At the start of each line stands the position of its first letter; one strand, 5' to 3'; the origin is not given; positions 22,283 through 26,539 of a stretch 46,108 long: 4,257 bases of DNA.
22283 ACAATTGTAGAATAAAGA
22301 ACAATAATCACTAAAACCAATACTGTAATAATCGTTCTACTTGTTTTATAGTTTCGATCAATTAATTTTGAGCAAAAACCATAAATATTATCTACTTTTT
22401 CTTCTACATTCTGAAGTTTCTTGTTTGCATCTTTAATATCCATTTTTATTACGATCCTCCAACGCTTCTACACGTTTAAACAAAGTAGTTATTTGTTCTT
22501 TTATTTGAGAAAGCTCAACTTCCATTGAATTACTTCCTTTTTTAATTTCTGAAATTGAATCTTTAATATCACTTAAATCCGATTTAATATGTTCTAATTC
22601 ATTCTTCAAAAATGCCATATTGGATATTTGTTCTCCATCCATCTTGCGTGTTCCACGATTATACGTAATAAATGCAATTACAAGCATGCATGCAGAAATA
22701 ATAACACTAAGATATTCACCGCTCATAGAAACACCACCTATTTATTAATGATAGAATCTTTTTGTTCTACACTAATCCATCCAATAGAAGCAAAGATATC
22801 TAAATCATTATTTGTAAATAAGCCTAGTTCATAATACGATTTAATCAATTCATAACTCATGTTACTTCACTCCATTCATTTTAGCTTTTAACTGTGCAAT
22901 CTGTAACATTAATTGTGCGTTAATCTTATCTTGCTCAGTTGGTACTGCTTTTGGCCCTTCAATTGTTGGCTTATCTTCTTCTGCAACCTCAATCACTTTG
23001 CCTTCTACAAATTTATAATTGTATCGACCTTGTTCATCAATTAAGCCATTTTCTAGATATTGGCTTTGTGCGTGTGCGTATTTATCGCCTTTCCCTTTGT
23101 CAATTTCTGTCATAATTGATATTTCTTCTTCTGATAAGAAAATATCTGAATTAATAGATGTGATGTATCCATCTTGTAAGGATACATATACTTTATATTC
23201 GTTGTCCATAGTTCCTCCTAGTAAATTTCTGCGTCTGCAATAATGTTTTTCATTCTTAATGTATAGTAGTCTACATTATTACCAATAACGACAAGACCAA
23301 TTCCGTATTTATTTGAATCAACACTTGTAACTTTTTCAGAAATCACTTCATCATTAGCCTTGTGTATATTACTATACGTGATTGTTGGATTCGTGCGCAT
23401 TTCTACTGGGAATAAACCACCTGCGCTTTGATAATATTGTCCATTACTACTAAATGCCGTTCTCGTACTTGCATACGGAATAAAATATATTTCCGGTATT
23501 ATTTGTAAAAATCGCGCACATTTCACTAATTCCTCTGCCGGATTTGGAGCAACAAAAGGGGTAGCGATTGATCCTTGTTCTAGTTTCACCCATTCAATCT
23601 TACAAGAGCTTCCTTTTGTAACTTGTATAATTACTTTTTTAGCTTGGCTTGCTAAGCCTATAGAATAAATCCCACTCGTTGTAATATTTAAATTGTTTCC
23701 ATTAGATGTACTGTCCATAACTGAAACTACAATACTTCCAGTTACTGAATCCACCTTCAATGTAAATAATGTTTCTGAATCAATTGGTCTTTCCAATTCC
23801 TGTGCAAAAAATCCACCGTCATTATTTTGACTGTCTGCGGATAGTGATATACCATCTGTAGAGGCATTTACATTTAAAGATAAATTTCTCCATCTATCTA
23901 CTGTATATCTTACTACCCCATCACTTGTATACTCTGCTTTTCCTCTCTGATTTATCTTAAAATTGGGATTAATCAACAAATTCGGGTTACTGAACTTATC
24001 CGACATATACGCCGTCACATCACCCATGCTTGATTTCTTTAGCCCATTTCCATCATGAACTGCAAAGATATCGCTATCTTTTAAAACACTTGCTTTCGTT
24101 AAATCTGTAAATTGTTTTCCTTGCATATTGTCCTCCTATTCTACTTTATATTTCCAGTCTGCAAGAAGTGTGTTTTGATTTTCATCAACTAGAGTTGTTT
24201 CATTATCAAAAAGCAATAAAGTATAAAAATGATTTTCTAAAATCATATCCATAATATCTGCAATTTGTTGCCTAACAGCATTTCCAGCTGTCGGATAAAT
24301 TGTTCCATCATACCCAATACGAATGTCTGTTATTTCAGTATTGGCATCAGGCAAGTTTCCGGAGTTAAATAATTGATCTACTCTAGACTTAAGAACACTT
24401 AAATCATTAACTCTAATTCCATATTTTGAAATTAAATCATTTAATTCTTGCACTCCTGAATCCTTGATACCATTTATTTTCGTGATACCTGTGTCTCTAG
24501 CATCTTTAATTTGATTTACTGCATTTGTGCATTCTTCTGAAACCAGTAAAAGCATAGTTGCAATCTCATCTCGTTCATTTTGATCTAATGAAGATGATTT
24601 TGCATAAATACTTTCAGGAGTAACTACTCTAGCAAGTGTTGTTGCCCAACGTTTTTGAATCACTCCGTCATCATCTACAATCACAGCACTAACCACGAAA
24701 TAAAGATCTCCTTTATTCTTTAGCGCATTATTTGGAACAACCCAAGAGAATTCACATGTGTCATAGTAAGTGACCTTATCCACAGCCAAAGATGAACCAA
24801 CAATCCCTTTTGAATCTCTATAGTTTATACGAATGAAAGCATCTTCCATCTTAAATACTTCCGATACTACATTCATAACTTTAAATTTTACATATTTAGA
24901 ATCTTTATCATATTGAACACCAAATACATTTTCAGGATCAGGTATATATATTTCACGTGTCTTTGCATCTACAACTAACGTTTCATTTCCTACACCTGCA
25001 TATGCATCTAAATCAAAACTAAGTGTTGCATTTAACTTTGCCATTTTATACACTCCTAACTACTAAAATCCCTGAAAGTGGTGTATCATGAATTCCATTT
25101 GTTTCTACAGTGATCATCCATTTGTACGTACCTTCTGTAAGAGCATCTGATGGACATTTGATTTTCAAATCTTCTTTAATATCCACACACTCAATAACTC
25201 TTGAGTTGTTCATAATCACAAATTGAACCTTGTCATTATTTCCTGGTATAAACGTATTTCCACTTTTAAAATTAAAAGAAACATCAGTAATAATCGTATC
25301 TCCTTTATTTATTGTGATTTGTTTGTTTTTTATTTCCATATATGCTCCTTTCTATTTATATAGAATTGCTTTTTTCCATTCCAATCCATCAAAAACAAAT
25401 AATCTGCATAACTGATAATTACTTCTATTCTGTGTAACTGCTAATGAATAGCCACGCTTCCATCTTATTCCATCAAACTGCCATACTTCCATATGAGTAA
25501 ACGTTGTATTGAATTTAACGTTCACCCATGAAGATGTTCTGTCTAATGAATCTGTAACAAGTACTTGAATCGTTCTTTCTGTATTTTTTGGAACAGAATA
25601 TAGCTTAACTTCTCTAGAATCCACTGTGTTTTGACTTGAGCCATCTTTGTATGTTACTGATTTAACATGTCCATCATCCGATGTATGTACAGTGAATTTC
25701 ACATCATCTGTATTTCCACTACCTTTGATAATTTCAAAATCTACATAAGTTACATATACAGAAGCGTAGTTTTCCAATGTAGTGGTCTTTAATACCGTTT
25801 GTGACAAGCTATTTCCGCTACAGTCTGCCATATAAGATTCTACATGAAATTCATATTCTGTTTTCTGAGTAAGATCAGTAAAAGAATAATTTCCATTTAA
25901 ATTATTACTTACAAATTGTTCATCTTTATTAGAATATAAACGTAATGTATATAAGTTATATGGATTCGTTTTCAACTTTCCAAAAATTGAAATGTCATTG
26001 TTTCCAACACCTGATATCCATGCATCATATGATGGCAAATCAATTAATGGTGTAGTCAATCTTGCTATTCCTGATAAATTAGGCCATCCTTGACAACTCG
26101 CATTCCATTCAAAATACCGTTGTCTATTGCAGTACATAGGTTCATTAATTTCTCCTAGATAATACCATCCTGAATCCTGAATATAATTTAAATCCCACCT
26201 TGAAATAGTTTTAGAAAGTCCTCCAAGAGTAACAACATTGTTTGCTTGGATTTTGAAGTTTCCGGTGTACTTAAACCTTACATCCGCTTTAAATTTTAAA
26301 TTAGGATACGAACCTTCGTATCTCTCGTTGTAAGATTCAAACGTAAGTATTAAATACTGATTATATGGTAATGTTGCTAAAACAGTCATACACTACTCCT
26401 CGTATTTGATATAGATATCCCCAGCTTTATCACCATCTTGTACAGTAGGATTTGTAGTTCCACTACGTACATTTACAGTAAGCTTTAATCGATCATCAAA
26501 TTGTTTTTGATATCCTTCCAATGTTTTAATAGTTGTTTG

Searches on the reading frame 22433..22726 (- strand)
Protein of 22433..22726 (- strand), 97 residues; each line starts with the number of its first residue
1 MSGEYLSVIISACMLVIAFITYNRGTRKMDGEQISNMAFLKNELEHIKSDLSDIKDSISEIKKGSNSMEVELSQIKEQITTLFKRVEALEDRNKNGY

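Call 3: search_protein_families(library=pfam, proteins=[window:22433-22726:-], max_evalue=1)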
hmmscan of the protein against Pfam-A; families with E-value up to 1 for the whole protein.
window:22433-22726:- (97 aa): 54 families (the best 25 are shown)
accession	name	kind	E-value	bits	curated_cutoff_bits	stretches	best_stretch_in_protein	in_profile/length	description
PF06419.17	COG6_N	-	5.3e-05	23.8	27.4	1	39-94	31-85/114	Conserved oligomeric complex COG6, N-terminal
PF25541.1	TBCA_PH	-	0.00026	21.1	27.8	1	38-88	67-117/139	PH domain-containing proteins, TBCA domain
PF00103.25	Hormone_1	-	0.00091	19.5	22.7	1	37-92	102-157/215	Somatotropin hormone family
PF05377.16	FlaC_arch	-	0.002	18.9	27.8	1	40-62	5-27/55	Flagella accessory protein C (FlaC)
PF18363.6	PI_PP_I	-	0.0022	18.6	28.5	1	36-93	18-75/94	Phosphoinositide phosphatase insertion domain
PF05667.16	CCDC22_CC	-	0.0025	17.4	39.2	1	41-94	211-264/477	CCDC22 protein coiled-coil region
PF05010.19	TACC_C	-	0.0029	17.8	29.9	1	9-92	44-125/201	Transforming acidic coiled-coil-containing protein (TACC), C-terminal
PF00038.26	Filament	-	0.0035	17.5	40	1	36-94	197-255/313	Intermediate filament protein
PF16515.11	HIP1_clath_bdg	-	0.0041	17.9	28.8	1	26-76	44-93/99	Clathrin-binding domain of Huntingtin-interacting protein 1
PF14584.11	DUF4446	-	0.0046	17.4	27.4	1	8-87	6-83/150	Protein of unknown function (DUF4446)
PF07889.17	DUF1664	-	0.0048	17.4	34.6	1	40-91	64-115/124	Protein of unknown function (DUF1664)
PF06009.19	Laminin_II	-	0.0063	17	33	1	40-94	29-83/138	Laminin Domain II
PF07926.17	TPR_MLP1_2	-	0.0067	16.9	36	1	32-94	54-120/129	TPR/MLP1/MLP2-like protein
PF16935.10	Hol_Tox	-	0.0087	16.3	23.3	1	4-22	5-23/34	Putative Holin-like Toxin (Hol-Tox)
PF05701.16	WEMBL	-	0.0091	15.2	35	1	27-85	285-343/562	Weak chloroplast movement under blue light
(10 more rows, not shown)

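Call 4: search_protein_families(library=phrogs, proteins=[window:22433-22726:-], max_evalue=0.1)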
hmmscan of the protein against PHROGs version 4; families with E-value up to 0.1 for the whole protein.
window:22433-22726:- (97 aa): 36 families (the best 25 are shown)
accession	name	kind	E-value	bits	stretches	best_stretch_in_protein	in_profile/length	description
phrog_1863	-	unknown function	3.5e-07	31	1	6-94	8-96/97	-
phrog_1009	-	unknown function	4.1e-05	24.6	1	8-87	20-100/103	-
phrog_937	-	other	6.2e-05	24.3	1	41-95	28-83/115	hemolysin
phrog_473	-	head and packaging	0.00041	21.7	1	33-63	42-72/75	virion structural protein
phrog_2658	-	other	0.00042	21.6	1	7-93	17-110/126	hol-like chemotaxis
phrog_19043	-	unknown function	0.00078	20.8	1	28-78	46-95/99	-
phrog_5553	-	unknown function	0.00087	20.5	1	44-92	9-57/114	-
phrog_4257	-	unknown function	0.0011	20.2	1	33-80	30-77/138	-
phrog_7599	-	unknown function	0.0017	19.8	1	43-93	15-64/95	-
phrog_3671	-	unknown function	0.0045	18.2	1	5-93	15-66/87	-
phrog_6631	-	unknown function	0.0048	17.4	1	8-87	10-84/251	-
phrog_33933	-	unknown function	0.0058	17.3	1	37-55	14-32/48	-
phrog_5328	-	unknown function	0.006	18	1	39-93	6-60/101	-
phrog_1193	-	other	0.0069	17.4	1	44-91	1-48/76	hemolysin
phrog_3556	-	unknown function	0.0073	16.4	1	38-81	177-228/276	-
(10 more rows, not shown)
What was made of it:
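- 22433..22726 (-): u97: 97-aa protein with an N-terminal TM segment and a coiled coil ('XhlA-like'). It is the upstream flank. Analogous TM/coiled-coil genes precede the cassette in other lineages. Call 4 gives only weak PHROG 'hemolysin' hits.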

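Call 13: search_protein_families(library=ncbifam, proteins=[window:22433-22726:-], max_evalue=1)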
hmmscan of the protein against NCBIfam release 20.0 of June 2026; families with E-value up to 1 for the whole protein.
window:22433-22726:- (97 aa): 19 families
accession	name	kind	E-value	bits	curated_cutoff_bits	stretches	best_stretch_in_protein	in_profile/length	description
NF003034.1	PRK03918.1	equivalog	0.00058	17.9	700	1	32-94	221-283/878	DNA double-strand break repair ATPase Rad50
NF052320.1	Cbp1_fam_LP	subfamily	0.0013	18.3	90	1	35-94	116-175/286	Cbp1 family collagen-binding glycoprotein adhesin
NF045487.1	ASRP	equivalog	0.0015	17.3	300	1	40-91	353-404/593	archaea-specific SMC-related protein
TIGR02169.1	SMC_prok_A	equivalog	0.0017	16.1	729.4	1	40-92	881-933/1165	chromosome segregation protein SMC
TIGR04523.1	Mplasa_alph_rch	subfamily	0.0038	15.2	270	1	39-92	614-667/745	helix-rich protein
NF052383.1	ATPase_KamC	equivalog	0.0046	15.8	300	1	41-91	56-106/508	lysine 5,6-aminomutase reactivase ATPase KamC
TIGR02168.1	SMC_prok_B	equivalog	0.0066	14.2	567.35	1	35-92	693-750/1181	chromosome segregation protein SMC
TIGR04320.1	Surf_Exclu_PgrA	domain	0.0076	15.6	70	1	16-90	228-304/360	SEC10/PgrA surface exclusion domain-containing protein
TIGR04211.1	SH3_and_anchor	equivalog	0.0077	15.8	65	1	40-93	109-162/198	TIGR04211 family SH3 domain-containing protein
NF038218.1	IcmG_DotF_IVB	equivalog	0.0084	15.8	200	1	39-87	142-190/266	type IVB secretion system protein IcmG/DotF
TIGR03545.1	TIGR03545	subfamily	0.016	13.8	173.35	1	32-84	206-258/556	TIGR03545 family protein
NF009642.0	PRK13169.1-3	equivalog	0.018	15.5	142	1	35-96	5-66/112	DNA replication initiation control protein YabA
TIGR04527.1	mycoplas_twoTM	subfamily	0.021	14.5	125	1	40-87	112-160/248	MG_279/MG_280 family protein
NF049872.2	cytotoxin_MakB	equivalog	0.055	12.8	240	1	40-91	126-177/349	alpha-pore-forming cytotoxin subunit MakB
NF041042.1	FslE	exception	0.082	11.4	800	1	9-95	8-93/505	rhizoferrin import outer membrane protein FslE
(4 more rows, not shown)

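Call 14: search_protein_families(library=padloc, proteins=[window:22433-22726:-], max_evalue=0.1)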
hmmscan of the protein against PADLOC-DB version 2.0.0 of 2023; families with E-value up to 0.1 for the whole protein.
window:22433-22726:- (97 aa): 7 families
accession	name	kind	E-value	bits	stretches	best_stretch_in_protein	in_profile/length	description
PDLC03863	LmuB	-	0.00028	17.7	1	32-89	338-395/610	-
PDLC03865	LmuB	-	0.00044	16.6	1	35-90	381-436/1007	-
PDLC02723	PbeC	-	0.0014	15.2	1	33-94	182-243/618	PbeC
PDLC00259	LmuB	-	0.003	14.4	1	34-94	218-278/588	AAA ATPase domain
PDLC00262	LmuB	-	0.0039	14.1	1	35-93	219-277/588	AAA ATPase domain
PDLC04161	HEC-07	-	0.02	11.8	1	39-95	337-397/553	-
PDLC01177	CorA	-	0.037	12.2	1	34-92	13-72/117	CorA-like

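Call 70: find_encoding_contigs(protein=window:22433-22726:-, flank=5000, max_places=10)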
Protein window:22433-22726:- (97 aa): 24 contigs read that carry it; 10 places shown.
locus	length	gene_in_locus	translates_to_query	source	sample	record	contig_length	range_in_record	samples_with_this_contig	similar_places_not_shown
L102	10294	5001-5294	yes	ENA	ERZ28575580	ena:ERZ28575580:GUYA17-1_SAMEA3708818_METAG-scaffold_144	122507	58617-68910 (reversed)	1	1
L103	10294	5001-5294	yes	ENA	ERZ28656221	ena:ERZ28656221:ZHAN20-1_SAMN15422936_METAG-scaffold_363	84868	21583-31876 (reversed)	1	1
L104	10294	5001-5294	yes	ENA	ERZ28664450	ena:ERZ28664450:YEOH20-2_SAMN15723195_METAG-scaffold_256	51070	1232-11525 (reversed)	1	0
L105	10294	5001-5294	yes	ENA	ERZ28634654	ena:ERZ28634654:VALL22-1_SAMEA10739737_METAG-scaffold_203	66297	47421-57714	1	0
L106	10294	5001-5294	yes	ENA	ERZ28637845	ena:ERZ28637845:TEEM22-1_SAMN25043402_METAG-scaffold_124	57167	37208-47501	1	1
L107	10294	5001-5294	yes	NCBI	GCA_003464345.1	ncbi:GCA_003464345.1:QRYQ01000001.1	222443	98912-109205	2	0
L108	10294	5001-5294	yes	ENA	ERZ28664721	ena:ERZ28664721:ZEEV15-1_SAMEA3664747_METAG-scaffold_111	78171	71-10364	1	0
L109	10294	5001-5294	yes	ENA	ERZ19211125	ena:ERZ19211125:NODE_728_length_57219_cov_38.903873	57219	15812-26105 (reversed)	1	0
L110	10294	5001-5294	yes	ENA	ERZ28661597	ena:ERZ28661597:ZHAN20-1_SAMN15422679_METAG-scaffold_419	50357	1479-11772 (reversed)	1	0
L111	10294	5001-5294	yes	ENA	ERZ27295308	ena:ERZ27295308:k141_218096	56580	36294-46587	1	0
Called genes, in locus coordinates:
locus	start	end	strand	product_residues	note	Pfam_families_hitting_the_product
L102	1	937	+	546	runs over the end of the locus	-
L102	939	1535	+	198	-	-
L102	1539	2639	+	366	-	-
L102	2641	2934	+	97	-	-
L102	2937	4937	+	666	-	PF13229:Beta_helix (weak)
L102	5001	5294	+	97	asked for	-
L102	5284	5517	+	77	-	-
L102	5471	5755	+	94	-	PF08281:Sigma70_r4_2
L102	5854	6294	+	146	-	-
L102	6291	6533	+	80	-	-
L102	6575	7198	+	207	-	-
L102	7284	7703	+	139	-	PF18573:BclA_C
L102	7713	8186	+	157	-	-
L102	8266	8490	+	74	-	PF16945:Phage_r1t_holin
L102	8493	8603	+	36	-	-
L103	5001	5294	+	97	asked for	-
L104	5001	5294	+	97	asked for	-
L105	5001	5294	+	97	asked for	-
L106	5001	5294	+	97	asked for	-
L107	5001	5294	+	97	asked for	-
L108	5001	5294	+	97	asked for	-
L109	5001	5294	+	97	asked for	-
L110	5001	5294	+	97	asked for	-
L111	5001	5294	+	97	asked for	-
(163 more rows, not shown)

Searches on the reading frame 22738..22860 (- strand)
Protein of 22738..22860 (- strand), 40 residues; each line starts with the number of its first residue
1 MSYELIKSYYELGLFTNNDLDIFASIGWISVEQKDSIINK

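Call 36: search_protein_families(library=pfam, proteins=[window:22738-22860:-], max_evalue=0.01)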
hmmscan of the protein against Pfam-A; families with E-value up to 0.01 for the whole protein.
window:22738-22860:- (40 aa): 1 family
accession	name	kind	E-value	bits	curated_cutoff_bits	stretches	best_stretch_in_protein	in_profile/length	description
PF09693.15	Phage_XkdX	-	0.00014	22.2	23.5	1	3-33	1-31/40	Phage uncharacterised protein (Phage_XkdX)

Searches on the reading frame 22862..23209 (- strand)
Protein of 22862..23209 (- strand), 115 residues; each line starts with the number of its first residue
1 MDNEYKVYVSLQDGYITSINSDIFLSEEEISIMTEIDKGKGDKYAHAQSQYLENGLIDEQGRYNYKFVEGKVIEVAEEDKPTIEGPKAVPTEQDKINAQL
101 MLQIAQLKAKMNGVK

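Call 3: search_protein_families(library=pfam, proteins=[window:22862-23209:-], max_evalue=1)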
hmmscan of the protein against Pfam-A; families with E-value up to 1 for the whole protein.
window:22862-23209:- (115 aa): 0 families

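Call 4: search_protein_families(library=phrogs, proteins=[window:22862-23209:-], max_evalue=0.1)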
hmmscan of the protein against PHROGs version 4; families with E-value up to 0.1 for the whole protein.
window:22862-23209:- (115 aa): 3 families
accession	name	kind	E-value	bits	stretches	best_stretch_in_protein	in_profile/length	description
phrog_24451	-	unknown function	5e-26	92.2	1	1-108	1-106/111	-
phrog_4573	-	unknown function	0.00052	21.3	1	66-110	49-92/96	-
phrog_1330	-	tail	0.081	11.7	1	15-79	231-278/1361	tail protein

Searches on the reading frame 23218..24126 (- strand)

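Call 36: search_protein_families(library=pfam, proteins=[window:23218-24126:-], max_evalue=0.01)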
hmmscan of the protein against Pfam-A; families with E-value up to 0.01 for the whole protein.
window:23218-24126:- (302 aa): 0 families

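Call 76: search_protein_families(library=phrogs, proteins=[window:23218-24126:-], max_evalue=0.00001)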
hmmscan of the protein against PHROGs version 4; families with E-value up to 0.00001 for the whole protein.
window:23218-24126:- (302 aa): 3 families
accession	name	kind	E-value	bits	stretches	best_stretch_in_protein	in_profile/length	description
phrog_4492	-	tail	3.7e-24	86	1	40-301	784-1096/1096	tail fiber protein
phrog_28838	-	unknown function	4.8e-17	62.8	2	176-302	539-661/661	-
phrog_27782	-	unknown function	3.7e-10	40.1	0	90-213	435-545/644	-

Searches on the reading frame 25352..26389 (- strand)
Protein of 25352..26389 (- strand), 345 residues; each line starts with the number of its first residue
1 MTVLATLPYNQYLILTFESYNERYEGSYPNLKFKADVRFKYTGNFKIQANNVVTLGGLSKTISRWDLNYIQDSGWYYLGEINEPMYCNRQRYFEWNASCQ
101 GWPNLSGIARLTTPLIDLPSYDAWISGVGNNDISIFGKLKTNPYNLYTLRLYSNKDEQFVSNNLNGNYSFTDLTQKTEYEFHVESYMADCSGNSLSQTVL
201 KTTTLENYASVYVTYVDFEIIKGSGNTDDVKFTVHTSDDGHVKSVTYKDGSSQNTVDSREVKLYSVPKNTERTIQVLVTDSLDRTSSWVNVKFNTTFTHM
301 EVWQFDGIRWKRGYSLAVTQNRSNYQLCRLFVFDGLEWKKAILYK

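Call 36: search_protein_families(library=pfam, proteins=[window:25352-26389:-], max_evalue=0.01)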
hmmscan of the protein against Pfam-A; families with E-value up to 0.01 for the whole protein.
window:25352-26389:- (345 aa): 1 family
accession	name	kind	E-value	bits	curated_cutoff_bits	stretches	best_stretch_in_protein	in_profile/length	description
PF00041.27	fn3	-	0.0036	17.9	25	1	143-192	28-75/84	Fibronectin type III domain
